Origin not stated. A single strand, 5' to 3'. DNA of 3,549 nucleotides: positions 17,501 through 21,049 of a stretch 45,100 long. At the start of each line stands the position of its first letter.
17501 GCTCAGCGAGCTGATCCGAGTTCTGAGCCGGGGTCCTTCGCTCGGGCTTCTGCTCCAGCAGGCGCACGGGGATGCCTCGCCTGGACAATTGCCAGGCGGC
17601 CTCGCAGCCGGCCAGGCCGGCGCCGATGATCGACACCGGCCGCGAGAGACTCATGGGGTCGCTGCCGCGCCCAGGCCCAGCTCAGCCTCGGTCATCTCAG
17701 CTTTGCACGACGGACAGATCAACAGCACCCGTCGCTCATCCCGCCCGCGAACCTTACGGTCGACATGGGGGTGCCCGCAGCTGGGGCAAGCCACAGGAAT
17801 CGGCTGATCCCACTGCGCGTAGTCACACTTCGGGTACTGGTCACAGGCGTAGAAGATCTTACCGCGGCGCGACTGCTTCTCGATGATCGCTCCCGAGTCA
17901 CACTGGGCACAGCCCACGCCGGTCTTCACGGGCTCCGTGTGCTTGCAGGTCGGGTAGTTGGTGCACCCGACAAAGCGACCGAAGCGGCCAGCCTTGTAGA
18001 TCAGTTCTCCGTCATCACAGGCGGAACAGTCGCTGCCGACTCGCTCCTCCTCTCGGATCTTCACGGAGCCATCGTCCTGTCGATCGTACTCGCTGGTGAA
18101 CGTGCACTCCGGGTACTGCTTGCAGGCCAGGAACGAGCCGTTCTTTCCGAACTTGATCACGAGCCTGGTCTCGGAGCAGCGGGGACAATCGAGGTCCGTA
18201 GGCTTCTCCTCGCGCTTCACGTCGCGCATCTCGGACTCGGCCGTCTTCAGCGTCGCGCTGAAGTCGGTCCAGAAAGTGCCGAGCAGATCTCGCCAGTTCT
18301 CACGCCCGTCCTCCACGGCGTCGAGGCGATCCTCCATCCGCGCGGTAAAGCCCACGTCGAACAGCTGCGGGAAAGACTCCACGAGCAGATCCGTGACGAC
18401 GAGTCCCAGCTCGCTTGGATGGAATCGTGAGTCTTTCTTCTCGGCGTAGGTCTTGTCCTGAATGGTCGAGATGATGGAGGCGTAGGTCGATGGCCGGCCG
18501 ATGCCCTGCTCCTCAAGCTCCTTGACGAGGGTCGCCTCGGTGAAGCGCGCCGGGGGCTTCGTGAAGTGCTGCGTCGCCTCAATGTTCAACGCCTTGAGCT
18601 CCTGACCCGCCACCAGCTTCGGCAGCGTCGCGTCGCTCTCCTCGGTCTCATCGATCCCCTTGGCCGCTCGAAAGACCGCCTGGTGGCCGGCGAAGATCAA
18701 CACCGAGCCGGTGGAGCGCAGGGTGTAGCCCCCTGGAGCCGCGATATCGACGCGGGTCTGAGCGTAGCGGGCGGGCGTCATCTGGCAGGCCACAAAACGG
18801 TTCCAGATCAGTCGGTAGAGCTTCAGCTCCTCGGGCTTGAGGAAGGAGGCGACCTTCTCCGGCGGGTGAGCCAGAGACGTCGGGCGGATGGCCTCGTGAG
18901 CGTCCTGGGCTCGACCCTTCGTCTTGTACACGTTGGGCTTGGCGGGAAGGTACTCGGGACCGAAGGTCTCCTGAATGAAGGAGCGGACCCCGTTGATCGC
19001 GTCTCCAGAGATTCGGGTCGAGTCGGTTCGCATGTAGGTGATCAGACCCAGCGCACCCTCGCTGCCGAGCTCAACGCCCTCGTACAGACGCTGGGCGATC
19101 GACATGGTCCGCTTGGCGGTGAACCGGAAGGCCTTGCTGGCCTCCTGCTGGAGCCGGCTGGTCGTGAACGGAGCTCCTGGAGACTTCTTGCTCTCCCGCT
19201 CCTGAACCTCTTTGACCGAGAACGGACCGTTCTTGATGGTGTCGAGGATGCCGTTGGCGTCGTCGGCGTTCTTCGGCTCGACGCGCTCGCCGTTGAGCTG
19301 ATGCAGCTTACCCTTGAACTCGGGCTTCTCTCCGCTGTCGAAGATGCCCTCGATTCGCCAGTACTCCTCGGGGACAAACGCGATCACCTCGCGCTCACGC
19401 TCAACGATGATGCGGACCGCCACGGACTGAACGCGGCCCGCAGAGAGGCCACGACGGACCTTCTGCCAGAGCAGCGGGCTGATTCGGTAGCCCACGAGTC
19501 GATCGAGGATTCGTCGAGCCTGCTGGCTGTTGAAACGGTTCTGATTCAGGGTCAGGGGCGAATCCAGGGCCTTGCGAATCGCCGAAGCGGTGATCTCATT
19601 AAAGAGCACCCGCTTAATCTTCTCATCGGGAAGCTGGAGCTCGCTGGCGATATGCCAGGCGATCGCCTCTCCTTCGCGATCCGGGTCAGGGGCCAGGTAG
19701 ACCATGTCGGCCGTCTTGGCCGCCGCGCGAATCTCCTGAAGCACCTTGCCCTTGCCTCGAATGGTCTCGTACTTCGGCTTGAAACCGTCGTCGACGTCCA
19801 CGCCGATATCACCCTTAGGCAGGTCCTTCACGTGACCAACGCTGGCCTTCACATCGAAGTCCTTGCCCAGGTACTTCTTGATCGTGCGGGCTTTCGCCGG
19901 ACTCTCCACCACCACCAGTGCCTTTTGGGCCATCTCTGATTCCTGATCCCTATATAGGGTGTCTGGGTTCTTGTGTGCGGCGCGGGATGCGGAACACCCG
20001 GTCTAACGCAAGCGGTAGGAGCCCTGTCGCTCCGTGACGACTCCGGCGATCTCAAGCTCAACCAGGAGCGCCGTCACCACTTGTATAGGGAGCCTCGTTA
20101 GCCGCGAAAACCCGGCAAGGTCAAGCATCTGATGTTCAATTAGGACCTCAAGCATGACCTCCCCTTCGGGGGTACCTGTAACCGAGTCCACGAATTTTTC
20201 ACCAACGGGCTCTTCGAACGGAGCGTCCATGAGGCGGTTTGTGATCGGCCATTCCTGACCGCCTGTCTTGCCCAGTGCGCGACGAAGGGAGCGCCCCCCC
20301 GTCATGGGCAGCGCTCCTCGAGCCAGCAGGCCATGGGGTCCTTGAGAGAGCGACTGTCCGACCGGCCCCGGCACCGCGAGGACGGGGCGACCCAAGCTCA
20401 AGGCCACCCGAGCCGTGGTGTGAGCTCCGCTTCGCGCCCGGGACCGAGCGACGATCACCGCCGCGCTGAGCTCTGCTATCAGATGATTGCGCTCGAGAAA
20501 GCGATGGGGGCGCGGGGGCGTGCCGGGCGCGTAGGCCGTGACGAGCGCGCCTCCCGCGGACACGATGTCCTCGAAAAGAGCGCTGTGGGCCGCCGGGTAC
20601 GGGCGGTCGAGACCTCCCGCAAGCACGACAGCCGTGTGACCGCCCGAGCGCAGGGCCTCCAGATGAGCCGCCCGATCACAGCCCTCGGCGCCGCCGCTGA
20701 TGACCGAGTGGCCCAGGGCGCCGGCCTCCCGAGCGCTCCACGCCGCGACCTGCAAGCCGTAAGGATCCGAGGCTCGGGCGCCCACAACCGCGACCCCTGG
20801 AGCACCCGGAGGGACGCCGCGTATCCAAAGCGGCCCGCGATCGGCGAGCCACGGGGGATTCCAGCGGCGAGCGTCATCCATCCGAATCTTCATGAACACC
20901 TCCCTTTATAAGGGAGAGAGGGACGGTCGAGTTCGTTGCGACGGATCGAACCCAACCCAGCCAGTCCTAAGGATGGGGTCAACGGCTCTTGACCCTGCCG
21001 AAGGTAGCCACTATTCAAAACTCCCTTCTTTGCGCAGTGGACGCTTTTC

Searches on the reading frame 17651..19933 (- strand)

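Call 10: search_protein_families(library=pfam, proteins=[window:17651-19933:-], max_evalue=0.001)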
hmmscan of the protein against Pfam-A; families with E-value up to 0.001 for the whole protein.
window:17651-19933:- (760 aa): 3 families
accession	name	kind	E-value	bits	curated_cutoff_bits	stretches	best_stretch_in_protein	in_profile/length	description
PF01131.25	Topoisom_bac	-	9.2e-126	420.6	35.1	1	129-551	2-410/411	DNA topoisomerase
PF01396.24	Zn_ribbon_Top1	-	1e-35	121.7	32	3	634-670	2-37/39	Topoisomerase DNA binding C4 zinc finger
PF01751.28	Toprim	-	1.4e-20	73.7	23.1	1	6-114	2-96/96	Toprim domain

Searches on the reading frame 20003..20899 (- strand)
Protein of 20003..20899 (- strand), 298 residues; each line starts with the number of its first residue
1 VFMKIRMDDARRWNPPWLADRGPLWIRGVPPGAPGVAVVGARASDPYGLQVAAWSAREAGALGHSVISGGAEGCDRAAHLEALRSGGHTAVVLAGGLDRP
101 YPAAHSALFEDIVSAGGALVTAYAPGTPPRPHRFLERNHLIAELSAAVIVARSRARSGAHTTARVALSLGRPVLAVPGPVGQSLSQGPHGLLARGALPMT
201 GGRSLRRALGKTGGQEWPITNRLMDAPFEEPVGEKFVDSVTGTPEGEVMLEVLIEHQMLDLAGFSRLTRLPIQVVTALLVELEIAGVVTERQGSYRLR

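Call 10: search_protein_families(library=pfam, proteins=[window:20003-20899:-], max_evalue=0.001)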
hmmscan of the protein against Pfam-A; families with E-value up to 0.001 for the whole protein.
window:20003-20899:- (298 aa): 2 families
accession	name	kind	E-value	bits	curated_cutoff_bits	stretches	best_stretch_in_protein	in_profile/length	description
PF02481.21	DNA_processg_A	-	7.2e-49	166.3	29.6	1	24-198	31-209/212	DNA recombination-mediator protein A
PF17782.7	DprA_WH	-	0.00024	21.5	22.9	1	265-293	32-60/61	DprA winged helix domain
